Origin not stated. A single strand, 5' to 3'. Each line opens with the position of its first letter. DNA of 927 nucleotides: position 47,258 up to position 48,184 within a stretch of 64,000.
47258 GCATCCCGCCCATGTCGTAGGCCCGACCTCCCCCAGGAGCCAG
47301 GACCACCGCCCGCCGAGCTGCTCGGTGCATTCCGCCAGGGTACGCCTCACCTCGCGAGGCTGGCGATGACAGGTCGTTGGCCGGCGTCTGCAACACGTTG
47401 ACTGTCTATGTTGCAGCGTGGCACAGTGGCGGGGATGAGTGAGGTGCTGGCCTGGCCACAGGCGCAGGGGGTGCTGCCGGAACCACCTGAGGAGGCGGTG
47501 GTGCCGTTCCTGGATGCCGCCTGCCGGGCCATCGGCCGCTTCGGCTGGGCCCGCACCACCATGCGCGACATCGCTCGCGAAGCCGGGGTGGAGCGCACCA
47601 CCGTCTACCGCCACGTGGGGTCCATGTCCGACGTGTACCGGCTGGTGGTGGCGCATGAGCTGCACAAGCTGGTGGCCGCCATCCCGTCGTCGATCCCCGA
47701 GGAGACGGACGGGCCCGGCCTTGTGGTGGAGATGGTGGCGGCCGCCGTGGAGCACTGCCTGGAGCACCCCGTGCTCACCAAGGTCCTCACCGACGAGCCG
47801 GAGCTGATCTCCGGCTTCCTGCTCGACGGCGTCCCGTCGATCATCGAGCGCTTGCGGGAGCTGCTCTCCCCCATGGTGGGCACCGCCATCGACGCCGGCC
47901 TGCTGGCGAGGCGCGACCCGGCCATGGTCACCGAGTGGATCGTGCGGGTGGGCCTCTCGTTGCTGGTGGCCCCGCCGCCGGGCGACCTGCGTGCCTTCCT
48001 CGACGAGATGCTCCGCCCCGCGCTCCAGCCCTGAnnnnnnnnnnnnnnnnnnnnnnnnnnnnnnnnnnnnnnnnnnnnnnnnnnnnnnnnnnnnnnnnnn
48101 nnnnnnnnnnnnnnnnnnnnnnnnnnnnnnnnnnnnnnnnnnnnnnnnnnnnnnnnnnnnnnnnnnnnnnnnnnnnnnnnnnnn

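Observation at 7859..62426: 34 reading-frame breaks in 14 conserved genes, every one in the +1 direction and confined to five patches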

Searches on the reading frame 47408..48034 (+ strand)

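Call 8: search_protein_families(library=pfam, proteins=[window:47408-48034:+])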
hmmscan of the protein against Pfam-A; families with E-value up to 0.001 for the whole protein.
window:47408-48034:+ (208 aa): 1 family
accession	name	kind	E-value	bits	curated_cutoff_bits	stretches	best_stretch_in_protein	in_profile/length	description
PF00440.29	TetR_N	-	1.9e-11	44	24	1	35-76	2-43/47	Bacterial regulatory proteins, tetR family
